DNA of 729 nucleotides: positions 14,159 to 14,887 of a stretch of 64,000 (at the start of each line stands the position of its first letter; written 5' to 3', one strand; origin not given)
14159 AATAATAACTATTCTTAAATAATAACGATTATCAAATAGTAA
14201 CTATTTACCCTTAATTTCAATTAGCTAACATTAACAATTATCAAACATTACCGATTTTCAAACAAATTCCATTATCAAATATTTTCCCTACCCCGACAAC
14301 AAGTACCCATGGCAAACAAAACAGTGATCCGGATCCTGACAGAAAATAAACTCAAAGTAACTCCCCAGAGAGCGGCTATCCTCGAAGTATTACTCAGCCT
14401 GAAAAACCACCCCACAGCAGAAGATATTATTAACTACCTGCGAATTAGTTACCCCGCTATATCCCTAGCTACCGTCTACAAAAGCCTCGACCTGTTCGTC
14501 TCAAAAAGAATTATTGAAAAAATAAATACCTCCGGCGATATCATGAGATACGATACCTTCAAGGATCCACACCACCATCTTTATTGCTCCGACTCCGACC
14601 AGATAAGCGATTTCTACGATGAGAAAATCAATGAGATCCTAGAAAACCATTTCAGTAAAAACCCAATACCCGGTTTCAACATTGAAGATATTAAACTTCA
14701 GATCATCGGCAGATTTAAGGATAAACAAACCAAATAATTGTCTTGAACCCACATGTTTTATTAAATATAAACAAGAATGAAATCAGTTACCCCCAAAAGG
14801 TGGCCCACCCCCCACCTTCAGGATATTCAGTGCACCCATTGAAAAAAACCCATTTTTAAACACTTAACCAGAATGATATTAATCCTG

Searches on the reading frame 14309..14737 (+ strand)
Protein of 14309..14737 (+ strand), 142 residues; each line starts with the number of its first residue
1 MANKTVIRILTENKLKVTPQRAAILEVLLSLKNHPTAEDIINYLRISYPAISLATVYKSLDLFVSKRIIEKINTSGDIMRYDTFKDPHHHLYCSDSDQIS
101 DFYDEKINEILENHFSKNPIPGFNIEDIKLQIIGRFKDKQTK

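Call 8: search_protein_families(library=pfam, proteins=[window:14309-14737:+])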
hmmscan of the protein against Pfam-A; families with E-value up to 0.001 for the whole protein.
window:14309-14737:+ (142 aa): 1 family
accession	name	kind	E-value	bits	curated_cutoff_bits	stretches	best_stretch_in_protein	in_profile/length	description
PF01475.25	FUR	-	7.8e-28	97.5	23.1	1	13-132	2-120/121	Ferric uptake regulator family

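Call 10: find_encoding_contigs(protein=window:14309-14737:+, flank=5000, max_places=10)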
Protein window:14309-14737:+ (142 aa): 1 contig read that carries it; 1 place shown.
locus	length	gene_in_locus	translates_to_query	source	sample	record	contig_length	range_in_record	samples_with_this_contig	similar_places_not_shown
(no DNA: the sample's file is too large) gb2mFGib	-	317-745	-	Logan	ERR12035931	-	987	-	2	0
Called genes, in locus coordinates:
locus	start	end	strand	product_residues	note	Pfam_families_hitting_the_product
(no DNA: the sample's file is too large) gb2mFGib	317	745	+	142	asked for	PF01475:FUR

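Call 11: find_homologous_proteins(query=window:14309-14737:+, max_evalue=1e-10)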
Query window:14309-14737:+ (142 aa): 1288 proteins with E <= 1e-10 among 1426 candidates; the best 120 are listed.
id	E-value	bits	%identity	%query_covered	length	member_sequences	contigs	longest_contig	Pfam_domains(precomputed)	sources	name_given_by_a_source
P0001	2.8e-87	307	100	100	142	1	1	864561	PF01475.26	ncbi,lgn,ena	-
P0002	2.1e-57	211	66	99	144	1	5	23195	PF01475.26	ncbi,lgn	-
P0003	1.4e-55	205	64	99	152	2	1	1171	PF01475.26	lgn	-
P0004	2.1e-55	204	66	96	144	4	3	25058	PF01475.26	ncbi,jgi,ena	-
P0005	4.7e-53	197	63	96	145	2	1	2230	PF01475.26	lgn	-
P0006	7.3e-53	196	62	97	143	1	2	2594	PF01475.26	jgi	jgi:Fur family peroxide stress response transcriptional regulator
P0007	8.1e-53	196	61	99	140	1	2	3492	PF01475.26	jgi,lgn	jgi:Fur family peroxide stress response transcriptional regulator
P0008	1.3e-52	195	61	98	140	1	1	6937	PF01475.26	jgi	jgi:Fur family peroxide stress response transcriptional regulator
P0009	1.4e-52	195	59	99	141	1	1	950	PF01475.26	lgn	-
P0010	3.0e-52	194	61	99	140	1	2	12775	PF01475.26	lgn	-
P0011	4.7e-51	190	62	96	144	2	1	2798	PF01475.26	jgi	-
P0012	6.8e-51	190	60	100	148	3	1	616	PF01475.26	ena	-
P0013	7.8e-51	190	57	100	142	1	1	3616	PF01475.26,PF03965.23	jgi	jgi:Fur family peroxide stress response transcriptional regulator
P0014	8.9e-51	189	59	99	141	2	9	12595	PF01475.26,PF03965.23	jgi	jgi:Fur family peroxide stress response transcriptional regulator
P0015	1.2e-50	189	63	96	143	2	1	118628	PF01475.26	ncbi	-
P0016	2.1e-50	188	60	96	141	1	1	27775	PF01475.26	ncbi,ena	-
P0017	4.1e-50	187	56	99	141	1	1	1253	PF01475.26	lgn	-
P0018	4.8e-50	187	59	99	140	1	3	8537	PF01475.26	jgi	jgi:Fur family peroxide stress response transcriptional regulator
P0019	6.6e-50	187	61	100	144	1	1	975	PF01475.26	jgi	-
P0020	9.7e-50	186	56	100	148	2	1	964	PF01475.26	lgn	-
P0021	1.2e-49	186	61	97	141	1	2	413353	PF01475.26,PF03965.23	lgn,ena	-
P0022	1.2e-49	186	59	97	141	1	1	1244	PF01475.26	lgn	-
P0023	1.5e-49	185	60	100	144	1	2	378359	PF01475.26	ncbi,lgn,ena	-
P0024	1.6e-49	185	61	96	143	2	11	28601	PF01475.26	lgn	-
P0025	1.7e-49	185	60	100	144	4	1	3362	PF01475.26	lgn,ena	-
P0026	2.0e-49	185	60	98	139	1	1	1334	PF01475.26,PF03965.23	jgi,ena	jgi:Fur family peroxide stress response transcriptional regulator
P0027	6.5e-49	183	59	100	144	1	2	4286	PF01475.26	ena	-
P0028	6.9e-49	183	59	99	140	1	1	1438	PF01475.26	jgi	jgi:Fur family peroxide stress response transcriptional regulator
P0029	9.5e-49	183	59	99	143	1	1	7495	PF01475.26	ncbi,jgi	jgi:Fur family peroxide stress response transcriptional regulator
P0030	1.2e-48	182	58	96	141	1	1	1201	PF01475.26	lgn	-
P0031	1.2e-48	182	60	96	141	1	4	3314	PF01475.26,PF03965.23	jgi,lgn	jgi:Fur family peroxide stress response transcriptional regulator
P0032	1.5e-48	182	58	96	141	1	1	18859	PF01475.26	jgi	jgi:Fur family peroxide stress response transcriptional regulator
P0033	1.9e-48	182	58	100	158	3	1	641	PF01475.26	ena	-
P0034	3.4e-48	181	57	99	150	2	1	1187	PF01475.26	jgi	jgi:Fur family peroxide stress response transcriptional regulator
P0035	3.9e-48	181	59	99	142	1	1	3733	PF01475.26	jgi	jgi:Fur family transcriptional regulator, peroxide stress response regulator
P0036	5.2e-48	180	60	98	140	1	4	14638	PF01475.26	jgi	-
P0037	5.7e-48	180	60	98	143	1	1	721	PF01475.26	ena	-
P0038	7.5e-48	180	59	97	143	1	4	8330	PF01475.26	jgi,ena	jgi:Fur family peroxide stress response transcriptional regulator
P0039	7.9e-48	180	59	98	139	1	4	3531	PF01475.26,PF03965.23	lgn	-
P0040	8.6e-48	180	56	97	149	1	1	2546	PF01475.26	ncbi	-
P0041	1.1e-47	179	59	96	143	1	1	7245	PF01475.26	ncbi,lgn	-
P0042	1.4e-47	179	57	99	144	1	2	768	PF01475.26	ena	-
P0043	1.4e-47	179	58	96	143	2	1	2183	PF01475.26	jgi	jgi:Fur family peroxide stress response transcriptional regulator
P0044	1.5e-47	179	54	99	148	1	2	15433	PF01475.26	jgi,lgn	jgi:Fur family peroxide stress response transcriptional regulator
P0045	1.7e-47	179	59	97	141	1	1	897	PF01475.26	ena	-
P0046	2.1e-47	178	57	96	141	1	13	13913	PF01475.26,PF03965.23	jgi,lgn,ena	-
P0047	2.1e-47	178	57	96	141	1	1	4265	PF01475.26,PF03965.23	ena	-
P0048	3.4e-47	178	58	98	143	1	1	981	PF01475.26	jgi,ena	-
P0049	3.6e-47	178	57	99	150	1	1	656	PF01475.26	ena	-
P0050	4.1e-47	177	59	96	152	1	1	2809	PF01475.26,PF03965.23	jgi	jgi:Fur family transcriptional regulator, peroxide stress response regulator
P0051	6.2e-47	177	55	96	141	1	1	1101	PF01475.26,PF03965.23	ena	-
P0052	7.4e-47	177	57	96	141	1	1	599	PF01475.26,PF03965.23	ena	-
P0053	8.1e-47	177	59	97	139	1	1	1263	PF01475.26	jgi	jgi:Fur family peroxide stress response transcriptional regulator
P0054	8.8e-47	176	58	99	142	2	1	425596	PF01475.26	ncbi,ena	-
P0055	1.2e-46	176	62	92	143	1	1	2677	PF01475.26,PF03965.23,PF21524.4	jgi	jgi:Fur family transcriptional regulator, peroxide stress response regulator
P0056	1.7e-46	175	60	96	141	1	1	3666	PF01475.26,PF03965.23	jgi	jgi:Fur family peroxide stress response transcriptional regulator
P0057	2.7e-46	175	56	99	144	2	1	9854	PF01475.26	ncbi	-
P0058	2.7e-46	175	60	95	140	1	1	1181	PF01475.26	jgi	jgi:Fur family peroxide stress response transcriptional regulator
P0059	3.4e-46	175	57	95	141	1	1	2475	PF01475.26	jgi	jgi:Fur family peroxide stress response transcriptional regulator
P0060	3.9e-46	174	56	98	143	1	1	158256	PF01475.26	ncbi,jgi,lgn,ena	-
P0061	4.0e-46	174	57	97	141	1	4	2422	PF01475.26,PF03965.23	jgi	jgi:Fur family peroxide stress response transcriptional regulator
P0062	4.2e-46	174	58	96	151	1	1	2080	PF01475.26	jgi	jgi:Fur family transcriptional regulator, peroxide stress response regulator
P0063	4.7e-46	174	62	89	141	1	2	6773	PF01475.26,PF03965.23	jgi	jgi:Fur family transcriptional regulator, peroxide stress response regulator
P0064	7.3e-46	173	61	90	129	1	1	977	PF01475.26,PF03965.23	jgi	jgi:Fur family peroxide stress response transcriptional regulator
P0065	1.0e-45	173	57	96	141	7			PF01475.26,PF03965.23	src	-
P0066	1.1e-45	173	60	89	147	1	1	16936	PF01475.26,PF03965.23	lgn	-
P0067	1.3e-45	173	57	96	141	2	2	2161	PF01475.26,PF03965.23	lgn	-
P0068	2.1e-45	172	61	89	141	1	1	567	PF01475.26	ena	-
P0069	2.3e-45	172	60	89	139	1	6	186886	PF01475.26,PF03965.23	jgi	jgi:Fur family transcriptional regulator, peroxide stress response regulator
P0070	3.0e-45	171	59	97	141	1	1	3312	PF01475.26,PF03965.23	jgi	jgi:Fur family transcriptional regulator, peroxide stress response regulator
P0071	3.6e-45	171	62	89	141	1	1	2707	PF01475.26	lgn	-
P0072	3.6e-45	171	62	89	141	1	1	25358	PF01475.26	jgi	jgi:Fur family transcriptional regulator, peroxide stress response regulator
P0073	3.9e-45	171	53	98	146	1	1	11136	PF01475.26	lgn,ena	-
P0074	4.7e-45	171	59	87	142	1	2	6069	PF01475.26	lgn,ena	-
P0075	5.5e-45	171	61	89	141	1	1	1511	PF01475.26,PF03965.23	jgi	-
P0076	5.9e-45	171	61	89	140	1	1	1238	PF01475.26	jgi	jgi:Fur family transcriptional regulator, peroxide stress response regulator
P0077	6.3e-45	170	59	93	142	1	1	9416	PF01475.26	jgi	jgi:Fur family peroxide stress response transcriptional regulator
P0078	6.7e-45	170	61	89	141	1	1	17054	PF01475.26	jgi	jgi:Fur family transcriptional regulator, peroxide stress response regulator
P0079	7.3e-45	170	56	95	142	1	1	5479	PF01475.26,PF03965.23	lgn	-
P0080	8.8e-45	170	58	97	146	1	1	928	PF01475.26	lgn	-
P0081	9.0e-45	170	58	90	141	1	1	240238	PF01475.26,PF03965.23,PF21524.4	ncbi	-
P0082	1.1e-44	170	60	89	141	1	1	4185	PF01475.26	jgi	jgi:Fur family transcriptional regulator, peroxide stress response regulator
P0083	1.2e-44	170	60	89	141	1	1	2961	PF01475.26,PF03965.23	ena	-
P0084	1.2e-44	169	58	89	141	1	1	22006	PF01475.26,PF03965.23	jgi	jgi:Fur family peroxide stress response transcriptional regulator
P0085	1.4e-44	169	56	100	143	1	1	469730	PF01475.26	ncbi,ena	-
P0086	1.7e-44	169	61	89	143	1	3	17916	PF01475.26,PF03965.23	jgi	jgi:Fur family peroxide stress response transcriptional regulator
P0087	1.7e-44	169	58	90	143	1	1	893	PF01475.26,PF03965.23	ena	-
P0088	1.9e-44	169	61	89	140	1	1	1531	PF01475.26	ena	-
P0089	1.9e-44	169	60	91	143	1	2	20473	PF01475.26,PF21524.4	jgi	jgi:Fur family transcriptional regulator, peroxide stress response regulator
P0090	2.0e-44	169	52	96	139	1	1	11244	PF01475.26,PF03965.23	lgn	-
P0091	2.4e-44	169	56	93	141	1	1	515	PF24620.2,PF01475.26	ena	-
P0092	2.5e-44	168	61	89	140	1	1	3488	PF01475.26,PF03965.23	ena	-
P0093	2.5e-44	168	52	99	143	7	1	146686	PF01475.26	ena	-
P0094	2.6e-44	168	58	93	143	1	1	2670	PF01475.26,PF21524.4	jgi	jgi:Fur family peroxide stress response transcriptional regulator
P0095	2.7e-44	168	61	89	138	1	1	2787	PF01475.26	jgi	jgi:Fur family peroxide stress response transcriptional regulator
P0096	3.0e-44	168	56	94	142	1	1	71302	PF01475.26,PF03965.23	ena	-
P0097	3.2e-44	168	61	89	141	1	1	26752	PF01475.26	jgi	jgi:Fur family peroxide stress response transcriptional regulator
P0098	3.4e-44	168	52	99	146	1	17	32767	PF01475.26,PF03965.23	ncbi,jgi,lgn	-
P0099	3.4e-44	168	57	92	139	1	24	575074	PF01475.26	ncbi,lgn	-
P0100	3.6e-44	168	61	89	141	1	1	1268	PF01475.26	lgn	-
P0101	3.7e-44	168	59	94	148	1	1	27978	PF01475.26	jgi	jgi:Fur family peroxide stress response transcriptional regulator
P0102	3.9e-44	168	61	89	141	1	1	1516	PF01475.26,PF03965.23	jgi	jgi:Fur family peroxide stress response transcriptional regulator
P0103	3.9e-44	168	60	92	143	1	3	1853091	PF01475.26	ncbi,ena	-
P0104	4.2e-44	168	61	89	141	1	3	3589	PF01475.26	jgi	-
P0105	4.5e-44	168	56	96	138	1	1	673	PF01475.26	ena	-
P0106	4.5e-44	168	53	98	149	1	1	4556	PF01475.26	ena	-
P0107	4.7e-44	168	58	92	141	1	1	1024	PF01475.26,PF03965.23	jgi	-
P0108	4.9e-44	168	57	96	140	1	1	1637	PF01475.26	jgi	-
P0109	4.9e-44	168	60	89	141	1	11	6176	PF01475.26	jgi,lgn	-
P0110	6.1e-44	167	54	96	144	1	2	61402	PF01475.26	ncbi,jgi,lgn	-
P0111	6.4e-44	167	60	87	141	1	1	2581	PF01475.26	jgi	jgi:Fur family transcriptional regulator, peroxide stress response regulator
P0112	6.7e-44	167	54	99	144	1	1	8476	PF01475.26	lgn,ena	-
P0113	7.0e-44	167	60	89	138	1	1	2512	PF01475.26,PF03965.23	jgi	jgi:Fur family peroxide stress response transcriptional regulator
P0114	7.1e-44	167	61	89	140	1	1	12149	PF01475.26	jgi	jgi:Fur family transcriptional regulator, peroxide stress response regulator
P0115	7.8e-44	167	60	89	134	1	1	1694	PF01475.26,PF03965.23,PF21524.4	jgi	jgi:Fur family peroxide stress response transcriptional regulator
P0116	8.4e-44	167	54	97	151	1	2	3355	PF01475.26,PF03965.23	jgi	jgi:Fur family peroxide stress response transcriptional regulator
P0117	1.0e-43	166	61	89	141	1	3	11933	PF01475.26,PF03965.23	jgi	jgi:Fur family transcriptional regulator, peroxide stress response regulator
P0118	1.1e-43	166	61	89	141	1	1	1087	PF01475.26,PF03965.23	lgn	-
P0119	1.1e-43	166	59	92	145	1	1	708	PF01475.26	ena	-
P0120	1.2e-43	166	60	89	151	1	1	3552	PF01475.26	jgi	jgi:Fur family transcriptional regulator, peroxide stress response regulator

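Call 13: find_related_loci(query=A1, collection=genome_contigs, flank=3000)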
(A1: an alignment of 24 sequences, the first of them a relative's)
Query A1 (142 aa) in genome_contigs; peptide patterns used: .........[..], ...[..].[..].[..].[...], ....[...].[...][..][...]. (x = any residue, [..] = any of these).
600 stretches matched a pattern (row limit reached: there are more); 555 encode a relative of the query (tblastn E <= 1e-3); the best 80 are kept; 80 distinct loci.
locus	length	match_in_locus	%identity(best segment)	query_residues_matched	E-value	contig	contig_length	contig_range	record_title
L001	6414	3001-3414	65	1-138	2e-61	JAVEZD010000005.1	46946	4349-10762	MAG: Bacteroidales bacterium isolate BF4_57 NODE_2137_length_46946_cov_23.613234_Biofilm4, whole genome shotgun sequence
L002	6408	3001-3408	60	1-136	2e-55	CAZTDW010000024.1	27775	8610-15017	MAG TPA_asm: uncultured Rikenellaceae bacterium isolate binchicken_co22_24 genome assembly, contig: NODE_1822_length_277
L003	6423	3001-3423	61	1-141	3e-55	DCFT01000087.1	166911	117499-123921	MAG TPA_asm: Bacteroidales bacterium UBA1797 UBA1797_contig_7909, whole genome shotgun sequence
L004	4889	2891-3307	56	1-139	8e-55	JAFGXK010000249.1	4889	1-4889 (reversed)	MAG: Bacteroidales bacterium isolate ZodW_Metabat.368 k87_15419513, whole genome shotgun sequence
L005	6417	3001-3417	59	1-139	4e-54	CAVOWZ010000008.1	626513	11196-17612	MAG: uncultured Bacteroidales bacterium isolate MFD00032.bin.2.42 genome assembly, contig: contig_22865, whole genome sh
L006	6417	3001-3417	55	1-139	2e-54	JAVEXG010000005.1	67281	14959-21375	MAG: Bacteroidales bacterium isolate BF4_167 NODE_1160_length_67281_cov_11.264586_Biofilm4, whole genome shotgun sequenc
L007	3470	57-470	60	1-138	1e-53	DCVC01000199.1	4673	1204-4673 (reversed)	MAG TPA_asm: Bacteroidales bacterium UBA2198 UBA2198_contig_33243, whole genome shotgun sequence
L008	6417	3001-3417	58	1-139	1e-53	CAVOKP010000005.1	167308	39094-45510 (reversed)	MAG: uncultured Bacteroidales bacterium isolate MFD00032.bin.3.532 genome assembly, contig: contig_109740, whole genome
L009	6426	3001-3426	54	1-142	1e-53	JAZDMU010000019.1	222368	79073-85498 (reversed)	MAG: Bacteroidota bacterium isolate MEGAHIT-group-0.674 k141_17296807, whole genome shotgun sequence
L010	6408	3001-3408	59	1-136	2e-53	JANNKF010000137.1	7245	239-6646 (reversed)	MAG: Bacteroidales bacterium isolate SOY_4_C_metabat_21 SOY_4_C_k141_1892680, whole genome shotgun sequence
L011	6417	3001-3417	58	1-139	5e-53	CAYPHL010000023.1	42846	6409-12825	MAG TPA_asm: uncultured Rikenellaceae bacterium isolate binchicken_co22_232 genome assembly, contig: NODE_940_length_428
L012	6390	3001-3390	59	10-139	5e-52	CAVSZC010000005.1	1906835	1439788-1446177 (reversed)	MAG: uncultured Bacteroidales bacterium isolate MFD04716.bin.1.420 genome assembly, contig: contig_34471, whole genome s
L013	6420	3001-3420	56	1-140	6e-52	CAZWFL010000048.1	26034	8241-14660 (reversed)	MAG TPA_asm: uncultured Rikenellaceae bacterium isolate SRP241326_co4_176 genome assembly, contig: NODE_2620_length_2603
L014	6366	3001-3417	55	1-139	1e-51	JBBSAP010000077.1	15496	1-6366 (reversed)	MAG: Bacteroidales bacterium isolate La6_metabat2.017 La6_metabat2.017_K_2201611_L_15496_cov_20.8785, whole genome shotg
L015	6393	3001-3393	57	10-140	1e-51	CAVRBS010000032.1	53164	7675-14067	MAG: uncultured Bacteroidales bacterium isolate MFD00032.bin.3.335 genome assembly, contig: contig_94857, whole genome s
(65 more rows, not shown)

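Call 34: search_solved_structures(query=window:14309-14737:+, show_alignments=2, max_evalue=0.00001)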
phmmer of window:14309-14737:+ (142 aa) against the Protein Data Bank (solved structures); distinct sequences matched with E-value up to 0.00001: 20.
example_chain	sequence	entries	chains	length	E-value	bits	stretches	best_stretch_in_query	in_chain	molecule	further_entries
2fe3_A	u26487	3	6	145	5.5e-18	68.6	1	5-135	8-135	Peroxide operon regulator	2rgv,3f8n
6dk4_A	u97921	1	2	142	2.7e-15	59.9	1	6-116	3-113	Ferric uptake regulation protein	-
9ire_A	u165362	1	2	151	2.1e-14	57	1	14-111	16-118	Ferric uptake regulation protein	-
4i7h_A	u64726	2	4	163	1.8e-13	54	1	4-114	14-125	peroxide stress sensing regulator | Peroxide stress regulator PerR, FUR family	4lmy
4raz_A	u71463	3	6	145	1.7e-11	47.6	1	10-130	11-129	DNA-binding transcriptional dual regulator of siderophore biosynthesis and transport(Fur f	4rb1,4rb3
4ray_A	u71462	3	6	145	1.8e-10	44.2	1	12-130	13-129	DNA-binding transcriptional dual regulator of siderophore biosynthesis and transport(Fur f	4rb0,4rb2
5nl9_A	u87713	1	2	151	9e-10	42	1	8-113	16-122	Transcriptional regulator (FUR family)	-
5fd5_A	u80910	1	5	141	1.2e-09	41.7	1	4-134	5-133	Ferric uptake regulation protein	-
5fd6_A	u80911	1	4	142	1.2e-09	41.7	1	4-134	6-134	Ferric uptake regulation protein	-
8j6w_A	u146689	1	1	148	2e-09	40.9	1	12-109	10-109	Ferric uptake regulation protein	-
1mzb_A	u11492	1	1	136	1.8e-08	37.8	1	13-109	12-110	ferric uptake regulation protein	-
6h1c_A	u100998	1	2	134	3.7e-08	36.8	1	13-111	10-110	Ferric uptake regulation protein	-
5nbc_A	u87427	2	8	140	4.3e-08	36.6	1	11-110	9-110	Ferric uptake regulation protein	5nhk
6d57_A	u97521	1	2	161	5.6e-08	36.2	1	8-106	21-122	Ferric uptake regulation protein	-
4ets_A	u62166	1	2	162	5.8e-08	36.2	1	8-106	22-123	Ferric uptake regulation protein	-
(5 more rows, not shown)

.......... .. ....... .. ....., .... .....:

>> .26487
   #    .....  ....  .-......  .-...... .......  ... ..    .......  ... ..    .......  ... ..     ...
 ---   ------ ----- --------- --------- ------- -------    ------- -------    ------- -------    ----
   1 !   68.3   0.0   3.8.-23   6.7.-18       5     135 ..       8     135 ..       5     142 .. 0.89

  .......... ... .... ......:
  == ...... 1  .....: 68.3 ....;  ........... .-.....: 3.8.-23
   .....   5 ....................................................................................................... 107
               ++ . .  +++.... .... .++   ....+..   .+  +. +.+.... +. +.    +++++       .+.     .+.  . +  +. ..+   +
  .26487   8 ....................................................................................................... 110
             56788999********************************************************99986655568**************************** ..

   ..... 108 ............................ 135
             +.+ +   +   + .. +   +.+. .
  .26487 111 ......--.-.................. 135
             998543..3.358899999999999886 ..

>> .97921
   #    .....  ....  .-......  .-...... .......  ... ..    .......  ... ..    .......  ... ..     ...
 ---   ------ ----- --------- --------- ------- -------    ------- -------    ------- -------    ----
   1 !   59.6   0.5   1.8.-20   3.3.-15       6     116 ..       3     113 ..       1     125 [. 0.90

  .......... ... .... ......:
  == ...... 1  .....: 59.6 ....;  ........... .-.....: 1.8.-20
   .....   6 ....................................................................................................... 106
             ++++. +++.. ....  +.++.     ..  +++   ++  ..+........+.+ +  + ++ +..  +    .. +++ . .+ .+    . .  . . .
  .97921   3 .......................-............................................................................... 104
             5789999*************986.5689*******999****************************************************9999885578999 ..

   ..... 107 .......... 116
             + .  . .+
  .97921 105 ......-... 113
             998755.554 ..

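Call 36: find_related_loci(query=A1, collection=metagenome_contigs, flank=2000)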
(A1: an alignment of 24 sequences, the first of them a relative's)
Query A1 (142 aa) in metagenome_contigs; peptide patterns used: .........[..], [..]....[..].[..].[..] (x = any residue, [..] = any of these).
600 stretches matched a pattern (row limit reached: there are more); 550 encode a relative of the query (tblastn E <= 1e-3); the best 80 are kept; 80 distinct loci.
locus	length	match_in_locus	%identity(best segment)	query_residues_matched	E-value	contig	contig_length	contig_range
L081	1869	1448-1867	61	1-140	1e-58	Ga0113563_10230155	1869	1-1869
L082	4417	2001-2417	61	1-139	5e-57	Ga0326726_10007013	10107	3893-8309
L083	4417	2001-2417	61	1-139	4e-56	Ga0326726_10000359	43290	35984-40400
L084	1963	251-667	61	1-139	7e-56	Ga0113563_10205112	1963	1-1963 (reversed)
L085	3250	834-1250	58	1-139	1e-54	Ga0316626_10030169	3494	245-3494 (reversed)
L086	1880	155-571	58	1-139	2e-55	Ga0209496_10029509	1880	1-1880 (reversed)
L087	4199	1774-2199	54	1-142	3e-54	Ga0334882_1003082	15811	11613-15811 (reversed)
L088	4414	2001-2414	57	1-138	4e-54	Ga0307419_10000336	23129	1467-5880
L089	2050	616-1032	55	1-139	6e-55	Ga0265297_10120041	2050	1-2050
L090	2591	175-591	59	1-139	3e-54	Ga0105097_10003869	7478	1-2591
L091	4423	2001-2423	54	1-141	1e-53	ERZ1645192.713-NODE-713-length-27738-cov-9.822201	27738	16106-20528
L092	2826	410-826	58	1-139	3e-53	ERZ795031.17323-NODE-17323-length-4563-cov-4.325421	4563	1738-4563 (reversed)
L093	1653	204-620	58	1-139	6e-55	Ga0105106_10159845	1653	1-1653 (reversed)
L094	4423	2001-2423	58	1-141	8e-53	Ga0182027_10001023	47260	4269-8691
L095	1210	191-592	57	1-134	2e-55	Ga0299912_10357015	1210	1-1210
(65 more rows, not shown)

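Call 58: find_encoding_contigs(protein=P0014, flank=1500, max_places=10)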
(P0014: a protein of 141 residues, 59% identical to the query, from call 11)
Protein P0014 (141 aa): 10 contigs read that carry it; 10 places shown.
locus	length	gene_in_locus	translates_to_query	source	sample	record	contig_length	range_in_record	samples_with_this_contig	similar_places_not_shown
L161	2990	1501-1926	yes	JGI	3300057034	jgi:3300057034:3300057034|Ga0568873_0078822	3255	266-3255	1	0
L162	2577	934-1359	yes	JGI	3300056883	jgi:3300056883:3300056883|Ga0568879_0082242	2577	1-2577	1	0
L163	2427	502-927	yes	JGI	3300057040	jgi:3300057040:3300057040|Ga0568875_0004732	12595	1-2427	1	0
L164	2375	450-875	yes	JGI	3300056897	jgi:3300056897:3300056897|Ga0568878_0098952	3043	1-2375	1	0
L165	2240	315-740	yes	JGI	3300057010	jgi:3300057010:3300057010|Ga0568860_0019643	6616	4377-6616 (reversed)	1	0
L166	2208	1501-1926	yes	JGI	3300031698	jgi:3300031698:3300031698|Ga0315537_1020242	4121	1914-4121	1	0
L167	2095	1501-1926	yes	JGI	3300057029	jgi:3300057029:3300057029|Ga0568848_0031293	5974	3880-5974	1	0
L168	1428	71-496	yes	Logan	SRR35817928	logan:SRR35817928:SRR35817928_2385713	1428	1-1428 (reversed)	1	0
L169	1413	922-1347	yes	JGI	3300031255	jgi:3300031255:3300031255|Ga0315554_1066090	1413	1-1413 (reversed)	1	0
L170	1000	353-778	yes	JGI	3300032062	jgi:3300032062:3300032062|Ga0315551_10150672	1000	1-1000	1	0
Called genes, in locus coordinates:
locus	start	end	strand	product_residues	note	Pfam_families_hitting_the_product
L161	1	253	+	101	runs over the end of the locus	PF12838:Fer4_7 (faint), PF25160:LdpA_Fe-S-bd (faint), PF13183:Fer4_8, PF13187:Fer4_9 (faint), PF13534:Fer4_17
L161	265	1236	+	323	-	PF02754:CCG (weak)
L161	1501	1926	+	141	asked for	PF01475:FUR, PF03965:Penicillinase_R (weak)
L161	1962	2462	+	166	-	PF00210:Ferritin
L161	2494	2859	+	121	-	PF10417:1-cysPrx_C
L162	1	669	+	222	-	?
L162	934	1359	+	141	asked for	PF01475:FUR, PF03965:Penicillinase_R (weak)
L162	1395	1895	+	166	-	PF00210:Ferritin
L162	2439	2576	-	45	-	?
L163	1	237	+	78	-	?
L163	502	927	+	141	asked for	PF01475:FUR, PF03965:Penicillinase_R (weak)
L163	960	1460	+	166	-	PF00210:Ferritin, PF02915:Rubrerythrin (faint)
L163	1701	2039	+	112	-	-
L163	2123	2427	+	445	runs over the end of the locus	-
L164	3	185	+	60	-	?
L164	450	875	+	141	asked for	PF01475:FUR, PF03965:Penicillinase_R (weak)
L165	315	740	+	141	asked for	PF01475:FUR, PF03965:Penicillinase_R (weak)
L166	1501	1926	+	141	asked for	PF01475:FUR, PF03965:Penicillinase_R (weak)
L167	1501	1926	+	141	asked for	PF01475:FUR, PF03965:Penicillinase_R (weak)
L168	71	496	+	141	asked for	PF01475:FUR, PF03965:Penicillinase_R (weak)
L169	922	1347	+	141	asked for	PF01475:FUR, PF03965:Penicillinase_R (weak)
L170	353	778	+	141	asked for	PF01475:FUR, PF03965:Penicillinase_R (weak)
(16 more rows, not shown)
